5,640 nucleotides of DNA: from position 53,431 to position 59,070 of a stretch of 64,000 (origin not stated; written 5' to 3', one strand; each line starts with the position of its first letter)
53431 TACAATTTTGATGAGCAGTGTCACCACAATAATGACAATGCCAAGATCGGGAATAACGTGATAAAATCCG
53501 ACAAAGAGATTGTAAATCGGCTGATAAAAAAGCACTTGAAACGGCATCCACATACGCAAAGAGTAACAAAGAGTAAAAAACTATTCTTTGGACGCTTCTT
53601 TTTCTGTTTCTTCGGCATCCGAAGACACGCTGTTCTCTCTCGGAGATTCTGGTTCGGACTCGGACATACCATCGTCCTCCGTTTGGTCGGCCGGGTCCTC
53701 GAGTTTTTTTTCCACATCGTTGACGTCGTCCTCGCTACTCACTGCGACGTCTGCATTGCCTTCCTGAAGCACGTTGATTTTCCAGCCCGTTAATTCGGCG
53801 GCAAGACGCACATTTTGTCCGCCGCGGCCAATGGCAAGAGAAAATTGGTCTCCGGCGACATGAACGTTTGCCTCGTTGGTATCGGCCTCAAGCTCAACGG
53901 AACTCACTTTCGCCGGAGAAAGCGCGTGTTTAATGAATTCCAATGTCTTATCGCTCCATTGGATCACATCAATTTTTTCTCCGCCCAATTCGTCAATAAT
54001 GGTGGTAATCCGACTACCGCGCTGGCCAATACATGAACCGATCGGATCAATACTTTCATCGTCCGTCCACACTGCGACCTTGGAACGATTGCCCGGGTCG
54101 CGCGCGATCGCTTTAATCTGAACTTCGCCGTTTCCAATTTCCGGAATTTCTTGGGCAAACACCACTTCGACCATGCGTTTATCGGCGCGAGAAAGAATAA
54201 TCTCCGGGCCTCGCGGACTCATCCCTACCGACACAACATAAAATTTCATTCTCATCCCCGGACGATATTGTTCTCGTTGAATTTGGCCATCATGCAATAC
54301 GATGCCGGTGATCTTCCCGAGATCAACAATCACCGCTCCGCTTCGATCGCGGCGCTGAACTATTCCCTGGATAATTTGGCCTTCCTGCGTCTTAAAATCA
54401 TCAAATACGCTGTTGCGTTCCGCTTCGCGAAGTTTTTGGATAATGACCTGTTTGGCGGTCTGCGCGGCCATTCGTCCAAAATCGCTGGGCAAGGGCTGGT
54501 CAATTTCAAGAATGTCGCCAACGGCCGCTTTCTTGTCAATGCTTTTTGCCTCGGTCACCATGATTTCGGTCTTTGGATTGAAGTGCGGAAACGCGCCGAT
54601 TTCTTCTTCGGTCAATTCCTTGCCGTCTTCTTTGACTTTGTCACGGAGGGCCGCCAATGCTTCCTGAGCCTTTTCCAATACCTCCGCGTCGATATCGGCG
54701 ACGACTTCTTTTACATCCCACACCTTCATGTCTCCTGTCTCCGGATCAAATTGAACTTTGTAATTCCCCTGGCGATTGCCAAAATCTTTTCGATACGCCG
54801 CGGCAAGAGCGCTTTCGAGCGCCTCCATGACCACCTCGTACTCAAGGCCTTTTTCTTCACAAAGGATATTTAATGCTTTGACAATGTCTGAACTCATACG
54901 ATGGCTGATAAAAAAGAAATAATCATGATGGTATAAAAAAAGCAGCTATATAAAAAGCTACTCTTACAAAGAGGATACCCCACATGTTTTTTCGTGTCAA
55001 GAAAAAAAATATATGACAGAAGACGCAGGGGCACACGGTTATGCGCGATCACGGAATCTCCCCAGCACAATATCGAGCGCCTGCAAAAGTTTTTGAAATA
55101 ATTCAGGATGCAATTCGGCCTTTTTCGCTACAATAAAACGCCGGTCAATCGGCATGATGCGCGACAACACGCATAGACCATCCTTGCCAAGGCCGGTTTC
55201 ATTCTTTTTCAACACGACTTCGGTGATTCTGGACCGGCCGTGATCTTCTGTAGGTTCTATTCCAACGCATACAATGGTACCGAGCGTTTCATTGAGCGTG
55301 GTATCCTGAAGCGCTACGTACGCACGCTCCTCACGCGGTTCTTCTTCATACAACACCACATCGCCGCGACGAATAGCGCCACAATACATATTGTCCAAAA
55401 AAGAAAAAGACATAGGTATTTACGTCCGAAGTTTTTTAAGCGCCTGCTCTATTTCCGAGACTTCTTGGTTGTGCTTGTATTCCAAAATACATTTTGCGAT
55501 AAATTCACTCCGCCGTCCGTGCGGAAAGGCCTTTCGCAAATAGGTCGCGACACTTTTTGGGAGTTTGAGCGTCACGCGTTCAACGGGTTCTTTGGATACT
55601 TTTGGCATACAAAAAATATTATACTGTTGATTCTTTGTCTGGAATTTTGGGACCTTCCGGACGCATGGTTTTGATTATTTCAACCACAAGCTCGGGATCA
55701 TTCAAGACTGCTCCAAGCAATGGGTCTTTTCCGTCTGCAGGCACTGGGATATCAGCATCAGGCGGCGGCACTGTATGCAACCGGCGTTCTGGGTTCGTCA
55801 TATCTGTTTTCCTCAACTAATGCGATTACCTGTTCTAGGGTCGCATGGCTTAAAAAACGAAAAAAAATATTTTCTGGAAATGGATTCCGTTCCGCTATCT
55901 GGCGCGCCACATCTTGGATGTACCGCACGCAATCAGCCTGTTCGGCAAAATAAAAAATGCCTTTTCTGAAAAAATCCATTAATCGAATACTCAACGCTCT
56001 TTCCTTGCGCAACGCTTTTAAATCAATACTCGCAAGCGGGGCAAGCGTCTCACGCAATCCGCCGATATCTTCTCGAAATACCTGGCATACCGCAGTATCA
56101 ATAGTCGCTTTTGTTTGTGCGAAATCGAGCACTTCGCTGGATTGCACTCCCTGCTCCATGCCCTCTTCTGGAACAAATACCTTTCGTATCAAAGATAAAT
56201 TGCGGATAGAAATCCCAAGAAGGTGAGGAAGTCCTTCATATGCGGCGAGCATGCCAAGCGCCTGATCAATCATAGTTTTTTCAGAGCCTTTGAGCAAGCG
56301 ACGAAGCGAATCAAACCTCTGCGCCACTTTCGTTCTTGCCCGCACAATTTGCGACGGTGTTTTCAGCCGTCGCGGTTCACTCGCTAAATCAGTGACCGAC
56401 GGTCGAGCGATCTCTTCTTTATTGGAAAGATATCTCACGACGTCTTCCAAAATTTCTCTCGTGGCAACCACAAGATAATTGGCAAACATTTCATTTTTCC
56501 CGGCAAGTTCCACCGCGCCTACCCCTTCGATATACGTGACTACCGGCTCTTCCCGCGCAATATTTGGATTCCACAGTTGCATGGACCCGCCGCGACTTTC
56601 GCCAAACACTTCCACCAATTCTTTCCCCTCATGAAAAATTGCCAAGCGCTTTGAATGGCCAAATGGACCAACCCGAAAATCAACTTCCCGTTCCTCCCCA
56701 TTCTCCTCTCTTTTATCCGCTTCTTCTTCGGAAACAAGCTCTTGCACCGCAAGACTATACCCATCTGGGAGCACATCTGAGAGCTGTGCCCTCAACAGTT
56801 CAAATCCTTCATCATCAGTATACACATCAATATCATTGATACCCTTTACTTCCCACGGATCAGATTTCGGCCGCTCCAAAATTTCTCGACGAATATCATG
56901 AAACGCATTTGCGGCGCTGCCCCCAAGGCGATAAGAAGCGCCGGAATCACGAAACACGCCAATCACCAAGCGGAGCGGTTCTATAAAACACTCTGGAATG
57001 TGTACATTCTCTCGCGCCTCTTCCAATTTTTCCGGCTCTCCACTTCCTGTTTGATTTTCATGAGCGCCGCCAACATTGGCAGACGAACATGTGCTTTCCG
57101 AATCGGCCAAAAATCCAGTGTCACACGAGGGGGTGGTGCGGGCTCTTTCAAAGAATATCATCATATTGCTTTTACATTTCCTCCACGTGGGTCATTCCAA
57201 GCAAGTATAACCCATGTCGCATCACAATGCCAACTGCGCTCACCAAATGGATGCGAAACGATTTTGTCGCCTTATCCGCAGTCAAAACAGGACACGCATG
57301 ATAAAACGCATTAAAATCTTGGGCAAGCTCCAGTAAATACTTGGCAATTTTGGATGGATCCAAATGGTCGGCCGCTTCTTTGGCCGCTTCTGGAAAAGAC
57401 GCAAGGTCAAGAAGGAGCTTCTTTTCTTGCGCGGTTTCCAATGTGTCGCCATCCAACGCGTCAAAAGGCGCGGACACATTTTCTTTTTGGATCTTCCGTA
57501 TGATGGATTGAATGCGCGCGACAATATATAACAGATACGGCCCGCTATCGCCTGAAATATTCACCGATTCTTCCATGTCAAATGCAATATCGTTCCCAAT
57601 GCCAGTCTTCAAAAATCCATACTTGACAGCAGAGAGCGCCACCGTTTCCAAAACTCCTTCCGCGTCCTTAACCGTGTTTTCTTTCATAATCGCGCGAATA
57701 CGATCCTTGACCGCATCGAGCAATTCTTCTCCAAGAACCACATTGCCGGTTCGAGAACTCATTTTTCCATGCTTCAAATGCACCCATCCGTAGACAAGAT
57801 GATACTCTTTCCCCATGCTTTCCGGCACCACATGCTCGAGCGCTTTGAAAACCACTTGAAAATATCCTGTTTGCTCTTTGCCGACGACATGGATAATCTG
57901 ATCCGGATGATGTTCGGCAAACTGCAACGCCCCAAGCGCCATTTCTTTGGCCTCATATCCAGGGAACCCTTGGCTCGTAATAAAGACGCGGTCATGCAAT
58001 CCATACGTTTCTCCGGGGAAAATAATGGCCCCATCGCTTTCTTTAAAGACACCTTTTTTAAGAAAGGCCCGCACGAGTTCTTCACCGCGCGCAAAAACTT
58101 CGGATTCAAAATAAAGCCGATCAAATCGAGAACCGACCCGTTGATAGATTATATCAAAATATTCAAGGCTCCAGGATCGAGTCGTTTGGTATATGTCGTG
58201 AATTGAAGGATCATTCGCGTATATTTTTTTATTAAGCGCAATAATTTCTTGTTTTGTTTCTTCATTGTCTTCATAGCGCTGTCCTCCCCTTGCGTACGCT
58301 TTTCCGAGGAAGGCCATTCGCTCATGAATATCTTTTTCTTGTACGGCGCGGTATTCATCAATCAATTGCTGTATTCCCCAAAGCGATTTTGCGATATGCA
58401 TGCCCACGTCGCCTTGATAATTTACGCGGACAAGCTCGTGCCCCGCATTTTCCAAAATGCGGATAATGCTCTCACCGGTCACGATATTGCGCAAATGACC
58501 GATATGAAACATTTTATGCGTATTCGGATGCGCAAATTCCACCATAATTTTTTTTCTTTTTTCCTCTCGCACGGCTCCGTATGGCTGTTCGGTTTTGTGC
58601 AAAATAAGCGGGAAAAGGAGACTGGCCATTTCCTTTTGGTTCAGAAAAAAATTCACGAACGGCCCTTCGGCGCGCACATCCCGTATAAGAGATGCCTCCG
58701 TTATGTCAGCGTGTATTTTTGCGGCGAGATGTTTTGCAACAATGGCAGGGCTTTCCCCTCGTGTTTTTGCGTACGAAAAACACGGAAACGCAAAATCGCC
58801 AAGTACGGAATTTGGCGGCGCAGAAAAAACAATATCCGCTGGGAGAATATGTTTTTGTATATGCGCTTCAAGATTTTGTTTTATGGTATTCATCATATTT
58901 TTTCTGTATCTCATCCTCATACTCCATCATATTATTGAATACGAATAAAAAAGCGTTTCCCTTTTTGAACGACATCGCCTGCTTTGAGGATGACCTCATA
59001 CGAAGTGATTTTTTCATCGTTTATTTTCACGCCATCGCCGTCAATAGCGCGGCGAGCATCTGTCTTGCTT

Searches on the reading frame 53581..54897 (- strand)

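Call 97: search_protein_families(library=pfam, proteins=[window:53581-54897:-], max_evalue=0.001)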
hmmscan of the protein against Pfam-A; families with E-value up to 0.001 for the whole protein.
window:53581-54897:- (438 aa): 5 families
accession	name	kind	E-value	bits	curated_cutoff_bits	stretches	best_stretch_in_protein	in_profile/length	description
PF08529.16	NusA_N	-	5.5e-36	123.8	23.8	1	4-162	1-119/119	NusA N-terminal domain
PF13184.12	KH_5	-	5.4e-28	97.4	27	1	268-335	1-68/69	NusA-like KH domain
PF00013.35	KH_1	-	1.6e-06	28.2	21.5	0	345-389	4-45/66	KH domain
PF07650.23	KH_2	-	4.4e-05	23.7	22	0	320-384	4-68/78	KH domain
PF23095.1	KH_NusA_C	-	0.00061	20.2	34.2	0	345-390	3-50/59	Transcription termination/antitermination protein NusA, KH domain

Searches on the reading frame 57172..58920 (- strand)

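Call 97: search_protein_families(library=pfam, proteins=[window:57172-58920:-], max_evalue=0.001)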
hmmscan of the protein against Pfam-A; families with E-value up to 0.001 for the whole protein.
window:57172-58920:- (582 aa): 5 families
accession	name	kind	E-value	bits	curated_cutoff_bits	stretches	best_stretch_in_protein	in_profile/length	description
PF00750.26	tRNA-synt_1d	-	1.2e-38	133.4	23.3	1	116-448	13-348/349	tRNA synthetases class I (R), catalytic domain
PF05746.21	DALR_1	-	4.9e-31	107.7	22.3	1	463-582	1-117/117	DALR anticodon binding domain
PF03485.21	Arg_tRNA_synt_N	-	4.4e-11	43.7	21.5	1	12-93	2-85/85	Arginyl tRNA synthetase N terminal domain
PF09334.17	tRNA-synt_1g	-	1.1e-06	28.2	20.1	0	338-409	280-351/391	tRNA synthetases class I (M)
PF01406.26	tRNA-synt_1e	-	6.4e-06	26.2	27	0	123-246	8-132/301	tRNA synthetases class I (C) catalytic domain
